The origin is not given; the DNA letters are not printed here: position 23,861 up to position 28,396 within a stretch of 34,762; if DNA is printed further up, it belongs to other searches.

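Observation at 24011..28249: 1412-aa secreted protein: Cys-free FN3/Ig stalk carrying a 15-heme cytochrome built from a repeated two-heme unit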

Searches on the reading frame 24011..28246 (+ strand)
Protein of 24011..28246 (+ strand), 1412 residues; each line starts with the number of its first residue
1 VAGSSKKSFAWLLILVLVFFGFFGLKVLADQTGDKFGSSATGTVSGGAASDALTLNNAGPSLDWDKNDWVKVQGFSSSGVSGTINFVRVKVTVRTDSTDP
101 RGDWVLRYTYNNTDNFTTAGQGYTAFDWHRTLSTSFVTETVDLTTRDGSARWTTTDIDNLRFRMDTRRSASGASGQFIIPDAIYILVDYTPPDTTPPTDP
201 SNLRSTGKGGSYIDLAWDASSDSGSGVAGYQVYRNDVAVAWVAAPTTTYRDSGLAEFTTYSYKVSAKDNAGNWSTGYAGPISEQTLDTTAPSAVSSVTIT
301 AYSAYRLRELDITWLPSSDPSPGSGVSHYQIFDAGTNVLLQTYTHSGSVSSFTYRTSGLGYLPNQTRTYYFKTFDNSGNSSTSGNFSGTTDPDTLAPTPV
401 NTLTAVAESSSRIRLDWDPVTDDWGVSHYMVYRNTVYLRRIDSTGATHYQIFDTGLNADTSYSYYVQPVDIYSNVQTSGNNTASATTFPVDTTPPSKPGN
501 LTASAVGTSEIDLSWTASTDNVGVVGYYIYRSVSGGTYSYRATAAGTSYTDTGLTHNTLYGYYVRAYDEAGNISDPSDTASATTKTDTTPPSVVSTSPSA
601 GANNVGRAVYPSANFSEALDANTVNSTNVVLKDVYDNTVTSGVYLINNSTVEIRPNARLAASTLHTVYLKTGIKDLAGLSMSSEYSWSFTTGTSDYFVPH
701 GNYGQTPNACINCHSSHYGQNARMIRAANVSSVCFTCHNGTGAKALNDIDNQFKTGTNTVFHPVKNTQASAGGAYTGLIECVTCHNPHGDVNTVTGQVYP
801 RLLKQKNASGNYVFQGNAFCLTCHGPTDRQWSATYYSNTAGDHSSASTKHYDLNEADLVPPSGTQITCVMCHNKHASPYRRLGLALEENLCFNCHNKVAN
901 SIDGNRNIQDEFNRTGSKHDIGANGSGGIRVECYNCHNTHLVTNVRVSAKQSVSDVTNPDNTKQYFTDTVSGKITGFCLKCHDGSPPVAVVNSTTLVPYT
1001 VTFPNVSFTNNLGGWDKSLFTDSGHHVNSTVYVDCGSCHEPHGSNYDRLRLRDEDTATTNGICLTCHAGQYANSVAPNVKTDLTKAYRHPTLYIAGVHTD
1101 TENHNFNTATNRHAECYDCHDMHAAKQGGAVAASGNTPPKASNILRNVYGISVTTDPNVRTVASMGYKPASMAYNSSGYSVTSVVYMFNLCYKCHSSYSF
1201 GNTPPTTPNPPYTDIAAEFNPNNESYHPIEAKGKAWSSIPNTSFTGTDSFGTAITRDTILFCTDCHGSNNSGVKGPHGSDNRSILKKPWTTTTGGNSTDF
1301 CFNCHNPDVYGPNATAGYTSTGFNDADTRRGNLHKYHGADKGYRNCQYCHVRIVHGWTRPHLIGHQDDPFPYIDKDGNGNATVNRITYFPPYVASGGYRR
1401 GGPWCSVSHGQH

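Call 4: search_protein_families(library=pfam, proteins=[window:24011-28246:+], max_evalue=0.1)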
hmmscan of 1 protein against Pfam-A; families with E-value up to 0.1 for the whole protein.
window:24011-28246:+ (1412 aa): 7 families
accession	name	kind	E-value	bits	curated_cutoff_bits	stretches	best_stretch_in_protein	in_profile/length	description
PF09699.15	Paired_CXXCH_1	-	2e-32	111.1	20.6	5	1034-1069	8-38/41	Doubled CXXCH motif (Paired_CXXCH_1)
PF13205.12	Big_5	-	5.2e-22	79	23.6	1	587-691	1-105/105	Bacterial Ig-like domain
PF00041.27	fn3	-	4.2e-17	62.6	25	3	496-579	1-80/84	Fibronectin type III domain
PF22113.1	Mtrc-MtrF_II-IV_dom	-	2.7e-14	53.5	30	3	708-875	7-166/176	Outer membrane cytochrome MtrC/MtrF-like, domains II/IV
PF14537.11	Cytochrom_c3_2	-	1.4e-13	51.5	25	2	708-794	7-69/79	Cytochrome c3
PF14522.11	Cytochrome_C7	-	2.8e-13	49.9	24.8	1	1026-1076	8-57/67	Cytochrome c7 and related cytochrome c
PF25788.1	Ig_Rha78A_N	-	0.0032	18.2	27.4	0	507-584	16-101/105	Rha78A-like, N-terminal immunoglobulin domain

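Call 5: search_protein_families(library=ncbifam, proteins=[window:24011-28246:+], max_evalue=0.1)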
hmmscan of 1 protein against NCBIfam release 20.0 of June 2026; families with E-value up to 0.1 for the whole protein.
window:24011-28246:+ (1412 aa): 8 families
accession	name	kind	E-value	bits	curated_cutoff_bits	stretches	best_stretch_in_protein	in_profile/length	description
NF041611.1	exoglucan_CbhB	equivalog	3.1e-82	277.1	1950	5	389-590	698-892/997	exoglucanase CbhB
TIGR01905.1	paired_CXXCH_1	subfamily_domain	1.4e-23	82.5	25.2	4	867-899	8-40/41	doubled CXXCH domain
TIGR03508.1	decahem_SO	subfamily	1.8e-18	67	192.2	3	708-752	190-233/258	DmsE family decaheme c-type cytochrome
NF041028.1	decahem_GSU2203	exception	7.7e-09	35.2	325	2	704-795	122-191/317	GSU2203 family decaheme c-type cytochrome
NF045522.1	MXAN_2561_fam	equivalog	3.9e-07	29.8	150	1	476-583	150-257/304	MXAN_2561 family MXYO-CTERM-anchored protein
TIGR03146.1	cyt_nit_nrfB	equivalog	3.2e-05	24.2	166.6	0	1255-1293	7-45/145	cytochrome c nitrite reductase pentaheme subunit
NF008659.0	PRK11659.1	equivalog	0.00019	21.2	184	0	817-880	46-90/188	cytochrome c nitrite reductase pentaheme subunit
TIGR03153.1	cytochr_NrfH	equivalog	0.0036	17.3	134.2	1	816-898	51-136/138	cytochrome c nitrite reductase small subunit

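Call 9: find_encoding_contigs(protein=window:24011-28246:+, flank=10000, max_places=4)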
Protein window:24011-28246:+ (1412 aa): no gene with exactly this product is on record in the collection.

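Call 78: find_related_loci(query=window:24011-28246:+, collection=metagenome_contigs, flank=8000)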
Query window:24011-28246:+ (1412 aa) in metagenome_contigs; peptide patterns used: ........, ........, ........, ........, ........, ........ (x = any residue, [..] = any of these).
42 stretches matched a pattern; 1 encode a relative of the query (tblastn E <= 1e-3); 1 distinct loci.
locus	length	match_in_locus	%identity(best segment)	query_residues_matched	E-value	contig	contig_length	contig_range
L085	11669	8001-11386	22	705-1148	6e-10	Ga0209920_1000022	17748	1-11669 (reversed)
